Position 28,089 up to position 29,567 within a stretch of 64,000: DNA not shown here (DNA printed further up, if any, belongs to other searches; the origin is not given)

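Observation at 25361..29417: FO-synthase operon led by a translationally coupled amidohydrolase: candidate for the archaeal riboflavin/FO-pathway pyrimidine deaminase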

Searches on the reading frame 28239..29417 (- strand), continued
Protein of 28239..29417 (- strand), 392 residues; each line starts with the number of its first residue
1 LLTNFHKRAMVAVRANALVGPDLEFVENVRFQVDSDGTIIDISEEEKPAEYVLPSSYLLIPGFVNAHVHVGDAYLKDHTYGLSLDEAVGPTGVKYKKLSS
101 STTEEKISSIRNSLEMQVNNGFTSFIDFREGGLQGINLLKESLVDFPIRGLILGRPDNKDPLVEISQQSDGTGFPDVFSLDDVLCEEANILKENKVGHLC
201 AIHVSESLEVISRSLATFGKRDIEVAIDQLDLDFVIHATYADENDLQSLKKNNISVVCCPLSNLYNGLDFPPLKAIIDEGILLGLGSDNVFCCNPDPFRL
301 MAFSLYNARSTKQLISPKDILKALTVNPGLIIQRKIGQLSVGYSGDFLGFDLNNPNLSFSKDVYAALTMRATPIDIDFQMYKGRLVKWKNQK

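Call 72: search_protein_families(library=pfam, proteins=[P0303, P0300, P0201, P0192, P0195, P0107, P0233, P0287], max_evalue=0.001)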
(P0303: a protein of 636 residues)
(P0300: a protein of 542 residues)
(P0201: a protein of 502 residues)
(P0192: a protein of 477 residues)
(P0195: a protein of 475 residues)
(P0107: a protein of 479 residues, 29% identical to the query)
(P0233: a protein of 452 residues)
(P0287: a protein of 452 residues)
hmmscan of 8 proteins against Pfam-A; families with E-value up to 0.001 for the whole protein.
P0303 (636 aa): 3 families
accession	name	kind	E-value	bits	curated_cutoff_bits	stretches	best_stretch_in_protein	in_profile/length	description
PF01872.23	RibD_C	-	1.3e-47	162.7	24.1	1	415-625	1-195/197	RibD C-terminal domain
PF01979.26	Amidohydro_1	-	4.5e-28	98.9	25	1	56-382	2-345/345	Amidohydrolase family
PF07969.17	Amidohydro_3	-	1.1e-09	38.8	29.7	1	98-382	151-471/472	Amidohydrolase family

P0300 (542 aa): 3 families
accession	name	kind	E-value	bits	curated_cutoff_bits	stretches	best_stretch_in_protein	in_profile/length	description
PF02633.19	Creatininase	-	5.4e-26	91.9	31.3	1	2-182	40-237/238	Creatinine amidohydrolase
PF01979.26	Amidohydro_1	-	5.3e-23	82.2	25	1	230-501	1-318/345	Amidohydrolase family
PF07969.17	Amidohydro_3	-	7.5e-06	26.1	29.7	1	369-510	309-453/472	Amidohydrolase family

P0201 (502 aa): 2 families
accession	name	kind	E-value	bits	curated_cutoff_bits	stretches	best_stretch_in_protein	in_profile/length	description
PF01979.26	Amidohydro_1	-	2.8e-46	158.8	25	1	54-495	1-345/345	Amidohydrolase family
PF07969.17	Amidohydro_3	-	9.3e-11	42.3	29.7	1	370-495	355-471/472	Amidohydrolase family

P0192 (477 aa): 2 families
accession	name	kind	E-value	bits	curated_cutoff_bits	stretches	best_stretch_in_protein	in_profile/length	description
PF01979.26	Amidohydro_1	-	3.2e-41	142.1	25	1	81-470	2-345/345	Amidohydrolase family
PF07969.17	Amidohydro_3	-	7.7e-12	45.9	29.7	1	278-460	278-461/472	Amidohydrolase family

P0195 (475 aa): 2 families
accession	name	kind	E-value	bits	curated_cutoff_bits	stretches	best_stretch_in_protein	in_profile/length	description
PF01979.26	Amidohydro_1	-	5.3e-41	141.5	25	1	67-467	1-344/345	Amidohydrolase family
PF07969.17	Amidohydro_3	-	1.8e-11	44.7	29.7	2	338-438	334-450/472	Amidohydrolase family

P0107 (479 aa): 2 families
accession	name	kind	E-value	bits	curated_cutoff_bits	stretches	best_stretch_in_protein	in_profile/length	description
PF01979.26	Amidohydro_1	-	8.6e-28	98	25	1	39-363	1-294/345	Amidohydrolase family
PF07969.17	Amidohydro_3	-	0.00048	20.1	29.7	0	32-52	2-22/472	Amidohydrolase family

P0233 (452 aa): 3 families
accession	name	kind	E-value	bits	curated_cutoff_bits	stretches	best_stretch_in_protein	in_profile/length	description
PF01979.26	Amidohydro_1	-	9.9e-45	153.7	25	1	50-389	1-338/345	Amidohydrolase family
PF07969.17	Amidohydro_3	-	2.7e-16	60.5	29.7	1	189-379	254-446/472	Amidohydrolase family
PF00962.28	A_deaminase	-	1.6e-06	27.9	27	1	231-320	199-294/330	Adenosine deaminase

P0287 (452 aa): 3 families
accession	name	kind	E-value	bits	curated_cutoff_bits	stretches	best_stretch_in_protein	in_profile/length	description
PF01979.26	Amidohydro_1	-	7.2e-41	141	25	1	85-439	1-345/345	Amidohydrolase family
PF07969.17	Amidohydro_3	-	1.7e-15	57.9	29.7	1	175-440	201-472/472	Amidohydrolase family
PF22643.2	NagA_N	-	0.00088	19.8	27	0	36-84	2-49/51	NagA composite domain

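Call 73: list_cluster_members(proteins=[P0303, P0300, P0297, P0304, P0283, P0229, P0217, P0279, P0219, P0257])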
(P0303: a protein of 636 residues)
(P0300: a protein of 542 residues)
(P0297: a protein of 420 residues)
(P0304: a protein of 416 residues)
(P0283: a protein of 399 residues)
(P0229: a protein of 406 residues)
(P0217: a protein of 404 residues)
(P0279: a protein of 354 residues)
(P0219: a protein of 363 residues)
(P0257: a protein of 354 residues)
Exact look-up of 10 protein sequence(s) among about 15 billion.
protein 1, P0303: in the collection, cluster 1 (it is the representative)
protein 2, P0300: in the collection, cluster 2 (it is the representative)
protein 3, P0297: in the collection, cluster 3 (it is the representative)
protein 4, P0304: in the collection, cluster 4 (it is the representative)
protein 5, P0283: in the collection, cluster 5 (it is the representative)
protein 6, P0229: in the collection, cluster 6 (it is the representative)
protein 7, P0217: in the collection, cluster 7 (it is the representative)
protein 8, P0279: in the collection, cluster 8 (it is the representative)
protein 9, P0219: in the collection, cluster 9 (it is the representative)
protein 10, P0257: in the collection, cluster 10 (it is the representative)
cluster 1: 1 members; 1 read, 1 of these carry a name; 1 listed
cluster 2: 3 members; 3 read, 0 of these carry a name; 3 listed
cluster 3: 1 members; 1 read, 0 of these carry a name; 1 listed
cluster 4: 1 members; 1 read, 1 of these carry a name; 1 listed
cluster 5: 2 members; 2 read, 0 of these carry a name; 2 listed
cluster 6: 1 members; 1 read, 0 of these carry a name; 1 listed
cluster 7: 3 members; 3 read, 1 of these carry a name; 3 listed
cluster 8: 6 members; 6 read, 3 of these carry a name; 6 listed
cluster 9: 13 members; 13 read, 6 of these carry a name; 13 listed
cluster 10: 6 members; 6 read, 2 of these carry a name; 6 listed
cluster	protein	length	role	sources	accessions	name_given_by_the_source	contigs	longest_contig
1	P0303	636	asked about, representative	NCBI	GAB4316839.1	MAG: hypothetical protein Kow0069_19330 [Promethearchaeota archaeon]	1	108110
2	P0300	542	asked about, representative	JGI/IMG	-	-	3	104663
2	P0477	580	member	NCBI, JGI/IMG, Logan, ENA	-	-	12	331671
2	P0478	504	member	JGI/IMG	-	-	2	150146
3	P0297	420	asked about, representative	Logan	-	-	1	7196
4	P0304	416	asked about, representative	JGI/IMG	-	cytosine/adenosine deaminase-related metal-dependent hydrolase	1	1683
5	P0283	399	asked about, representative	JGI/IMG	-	-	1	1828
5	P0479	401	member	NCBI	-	-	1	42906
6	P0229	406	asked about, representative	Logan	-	-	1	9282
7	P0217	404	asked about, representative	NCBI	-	-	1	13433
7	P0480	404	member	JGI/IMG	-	cytosine/adenosine deaminase-related metal-dependent hydrolase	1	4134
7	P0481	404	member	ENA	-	-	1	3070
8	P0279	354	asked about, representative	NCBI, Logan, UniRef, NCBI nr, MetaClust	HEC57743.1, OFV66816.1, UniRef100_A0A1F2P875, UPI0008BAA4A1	MAG TPA: amidohydrolase [Candidatus Syntrophoarchaeum butanivorans] | Amidohydrolase n=1 Tax=Candidatus Syntropharchaeum butanivorans TaxID=1839936 ... | MAG: nucleoside deaminase [Candidatus Syntrophoarchaeum butanivorans]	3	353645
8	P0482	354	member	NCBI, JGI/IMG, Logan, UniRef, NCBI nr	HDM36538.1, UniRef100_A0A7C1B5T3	MAG TPA: amidohydrolase [Candidatus Syntrophoarchaeum butanivorans] | Amidohydrolase n=1 Tax=Candidatus Syntropharchaeum butanivorans TaxID=1839936 ... | amidohydrolase [Candidatus Syntrophoarchaeum butanivorans]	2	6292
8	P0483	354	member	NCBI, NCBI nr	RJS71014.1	MAG: amidohydrolase [Candidatus Syntrophoarchaeum sp. WYZ-LMO15]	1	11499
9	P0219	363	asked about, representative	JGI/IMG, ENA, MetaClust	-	\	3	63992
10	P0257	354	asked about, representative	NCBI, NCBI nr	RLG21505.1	chlorohydrolase [Methanosarcinales archaeon] | MAG: chlorohydrolase [Methanosarcinales archaeon]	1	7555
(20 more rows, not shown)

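Call 74: find_encoding_contigs(protein=P0300, flank=6000, max_places=3)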
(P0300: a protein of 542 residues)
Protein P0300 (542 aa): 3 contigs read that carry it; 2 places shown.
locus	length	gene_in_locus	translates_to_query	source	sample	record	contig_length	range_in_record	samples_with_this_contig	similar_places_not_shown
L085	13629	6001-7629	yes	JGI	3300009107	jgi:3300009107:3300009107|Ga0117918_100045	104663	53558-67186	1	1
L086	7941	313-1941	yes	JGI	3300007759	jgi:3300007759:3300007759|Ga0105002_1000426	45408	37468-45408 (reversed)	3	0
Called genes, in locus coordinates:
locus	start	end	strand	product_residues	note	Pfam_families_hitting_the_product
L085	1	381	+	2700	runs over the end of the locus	-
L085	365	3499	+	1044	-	-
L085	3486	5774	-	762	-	-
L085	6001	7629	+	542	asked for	PF02633:Creatininase, PF01979:Amidohydro_1, PF07969:Amidohydro_3 (faint)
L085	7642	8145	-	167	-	-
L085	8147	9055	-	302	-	-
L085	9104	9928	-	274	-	-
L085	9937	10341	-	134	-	-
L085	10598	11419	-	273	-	-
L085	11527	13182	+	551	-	PF07969:Amidohydro_3, PF01979:Amidohydro_1, PF07969:Amidohydro_3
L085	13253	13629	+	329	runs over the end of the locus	PF00892:EamA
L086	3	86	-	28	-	?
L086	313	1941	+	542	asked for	PF02633:Creatininase, PF01979:Amidohydro_1, PF07969:Amidohydro_3 (faint)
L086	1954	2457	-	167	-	-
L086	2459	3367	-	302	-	-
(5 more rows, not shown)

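Call 75: find_encoding_contigs(protein=P0303, flank=6000, max_places=2)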
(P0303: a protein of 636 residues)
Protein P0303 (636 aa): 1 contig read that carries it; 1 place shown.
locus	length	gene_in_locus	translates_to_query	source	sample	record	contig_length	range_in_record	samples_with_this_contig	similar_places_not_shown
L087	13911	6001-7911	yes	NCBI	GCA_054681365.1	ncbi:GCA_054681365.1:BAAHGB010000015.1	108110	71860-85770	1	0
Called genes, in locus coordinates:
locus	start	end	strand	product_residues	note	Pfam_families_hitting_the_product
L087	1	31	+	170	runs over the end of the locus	-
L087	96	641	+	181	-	-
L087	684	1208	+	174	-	-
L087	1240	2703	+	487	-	PF00224:PK, PF02887:PK_C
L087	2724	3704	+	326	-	PF03215:Rad17 (weak), PF13173:AAA_14 (weak), PF13401:AAA_22 (faint), PF00004:AAA, PF13177:DNA_pol3_delta2 (weak), PF21960:RCF1-5-like_lid (weak)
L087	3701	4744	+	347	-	-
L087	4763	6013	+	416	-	PF03215:Rad17 (weak), PF05496:RuvB_N (weak), PF00004:AAA, PF07728:AAA_5 (faint), PF13401:AAA_22 (weak), PF21960:RCF1-5-like_lid (weak)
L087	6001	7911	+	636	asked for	PF01979:Amidohydro_1, PF07969:Amidohydro_3, PF01872:RibD_C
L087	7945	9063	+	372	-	PF04055:Radical_SAM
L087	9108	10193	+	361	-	PF04055:Radical_SAM, PF19288:CofH_C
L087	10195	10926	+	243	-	PF00730:HhH-GPD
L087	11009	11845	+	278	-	-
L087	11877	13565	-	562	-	PF01642:MM_CoA_mutase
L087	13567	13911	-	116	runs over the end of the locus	-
